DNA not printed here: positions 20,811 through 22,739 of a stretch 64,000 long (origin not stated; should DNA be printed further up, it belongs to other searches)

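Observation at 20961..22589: Soluble chemoreceptor with inverted architecture: MCP signalling domain followed by a C-terminal solute-binding-protein-like domain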

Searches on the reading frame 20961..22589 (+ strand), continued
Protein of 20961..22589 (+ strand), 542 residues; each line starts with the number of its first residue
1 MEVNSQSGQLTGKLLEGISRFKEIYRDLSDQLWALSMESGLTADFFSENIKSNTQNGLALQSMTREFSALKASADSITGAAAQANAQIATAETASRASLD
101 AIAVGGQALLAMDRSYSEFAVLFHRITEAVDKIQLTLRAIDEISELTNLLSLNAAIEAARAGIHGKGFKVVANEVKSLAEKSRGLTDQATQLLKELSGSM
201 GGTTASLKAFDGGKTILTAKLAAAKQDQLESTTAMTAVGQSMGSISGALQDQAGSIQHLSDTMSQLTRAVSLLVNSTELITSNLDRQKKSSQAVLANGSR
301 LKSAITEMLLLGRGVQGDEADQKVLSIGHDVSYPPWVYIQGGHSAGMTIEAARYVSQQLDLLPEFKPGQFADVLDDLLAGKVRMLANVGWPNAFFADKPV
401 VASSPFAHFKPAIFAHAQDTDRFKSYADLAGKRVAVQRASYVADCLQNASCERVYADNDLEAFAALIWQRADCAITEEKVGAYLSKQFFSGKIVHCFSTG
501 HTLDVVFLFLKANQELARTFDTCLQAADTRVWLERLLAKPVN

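Call 57: find_encoding_contigs(protein=P0058, flank=8000, max_places=1)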
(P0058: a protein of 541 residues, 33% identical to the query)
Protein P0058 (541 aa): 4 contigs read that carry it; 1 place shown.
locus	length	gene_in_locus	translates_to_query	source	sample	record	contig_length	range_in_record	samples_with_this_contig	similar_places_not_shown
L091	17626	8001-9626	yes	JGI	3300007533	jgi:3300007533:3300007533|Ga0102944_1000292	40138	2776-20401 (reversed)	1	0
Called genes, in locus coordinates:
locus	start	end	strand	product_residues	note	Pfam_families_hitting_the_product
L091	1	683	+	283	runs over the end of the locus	-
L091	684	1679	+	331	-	-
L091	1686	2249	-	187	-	PF03992:ABM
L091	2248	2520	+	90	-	PF03961:FapA (weak)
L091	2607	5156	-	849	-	PF00311:PEPcase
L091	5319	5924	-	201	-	PF05724:TPMT, PF13489:Methyltransf_23, PF03848:TehB (weak), PF13847:Methyltransf_31, PF08241:Methyltransf_11, PF08242:Methyltransf_12, PF13649:Methyltransf_25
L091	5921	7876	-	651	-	PF08206:OB_RNB, PF17876:CSD2, PF00773:RNB, PF00575:S1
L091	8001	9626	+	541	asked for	PF00015:MCPsignal, PF00497:SBP_bac_3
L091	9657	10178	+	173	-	-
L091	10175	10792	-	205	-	PF01712:dNK, PF02223:Thymidylate_kin (faint), PF13238:AAA_18 (weak)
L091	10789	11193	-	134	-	PF00293:NUDIX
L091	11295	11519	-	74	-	-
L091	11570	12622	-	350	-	PF00850:Hist_deacetyl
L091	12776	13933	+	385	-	PF00480:ROK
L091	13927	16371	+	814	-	PF06165:GH94_b-supersand, PF17167:Glyco_hydro_94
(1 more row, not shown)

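Call 58: find_encoding_contigs(protein=P0072, flank=8000, max_places=1)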
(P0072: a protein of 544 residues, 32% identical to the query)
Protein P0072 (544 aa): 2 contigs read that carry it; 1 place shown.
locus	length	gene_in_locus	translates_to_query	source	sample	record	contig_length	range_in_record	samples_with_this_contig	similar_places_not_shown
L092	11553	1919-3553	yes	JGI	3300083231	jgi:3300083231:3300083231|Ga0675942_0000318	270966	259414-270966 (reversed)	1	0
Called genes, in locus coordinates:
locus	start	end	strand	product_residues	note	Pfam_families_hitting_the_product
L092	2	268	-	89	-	?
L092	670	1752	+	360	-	PF00180:Iso_dh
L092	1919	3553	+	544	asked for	PF00015:MCPsignal, PF00497:SBP_bac_3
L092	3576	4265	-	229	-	-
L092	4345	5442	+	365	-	PF03033:Glyco_transf_28, PF04101:Glyco_tran_28_C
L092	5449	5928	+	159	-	PF02674:Colicin_V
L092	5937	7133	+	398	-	PF13177:DNA_pol3_delta2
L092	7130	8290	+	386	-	PF00512:HisKA, PF02518:HATPase_c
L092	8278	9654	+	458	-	PF00072:Response_reg, PF00158:Sigma54_activat, PF14532:Sigma54_activ_2, PF07724:AAA_2, PF07728:AAA_5, PF25601:AAA_lid_14, PF02954:HTH_8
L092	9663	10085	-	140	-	-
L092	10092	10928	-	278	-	PF01678:DAP_epimerase (weak)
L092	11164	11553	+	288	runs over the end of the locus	PF00149:Metallophos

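Call 59: find_encoding_contigs(protein=P0081, flank=8000, max_places=1)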
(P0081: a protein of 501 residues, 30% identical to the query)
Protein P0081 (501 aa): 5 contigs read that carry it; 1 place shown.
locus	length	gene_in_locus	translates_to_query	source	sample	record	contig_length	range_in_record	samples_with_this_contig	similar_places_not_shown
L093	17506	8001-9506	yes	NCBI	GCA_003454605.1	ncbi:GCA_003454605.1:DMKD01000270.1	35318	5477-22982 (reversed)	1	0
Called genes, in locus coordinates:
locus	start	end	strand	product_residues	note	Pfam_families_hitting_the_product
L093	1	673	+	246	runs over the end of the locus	PF01975:SurE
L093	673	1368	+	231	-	PF00515:TPR_1 (faint), PF07719:TPR_2 (faint), PF12895:ANAPC3 (faint), PF13174:TPR_6 (faint), PF13414:TPR_11 (faint), PF13424:TPR_12 (faint), PF13428:TPR_14 (faint), PF13181:TPR_8 (weak), +7 more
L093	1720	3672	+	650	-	PF13432:TPR_16 (weak), PF01436:NHL (faint), PF17170:DUF5128 (faint), PF00092:VWA (weak)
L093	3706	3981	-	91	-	-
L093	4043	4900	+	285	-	PF01569:PAP2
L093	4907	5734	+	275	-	PF20380:DUF6675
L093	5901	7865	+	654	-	PF17297:PEPCK_N, PF00821:PEPCK_GTP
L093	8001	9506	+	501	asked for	PF00015:MCPsignal, PF00497:SBP_bac_3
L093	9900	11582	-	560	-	PF00682:HMGL-like, PF02436:PYC_OADA, PF00364:Biotin_lipoyl (weak)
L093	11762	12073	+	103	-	PF02617:ClpS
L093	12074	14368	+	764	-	PF02861:Clp_N, PF23569:NBD_SMAX1 (weak), PF00004:AAA, PF17871:AAA_lid_9, PF00004:AAA, PF07724:AAA_2, PF07728:AAA_5, PF10431:ClpB_D2-small, +11 more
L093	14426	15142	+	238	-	PF03588:Leu_Phe_trans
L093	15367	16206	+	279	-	PF00005:ABC_tran, PF13304:AAA_21 (faint)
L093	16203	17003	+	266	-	-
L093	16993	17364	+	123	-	PF00392:GntR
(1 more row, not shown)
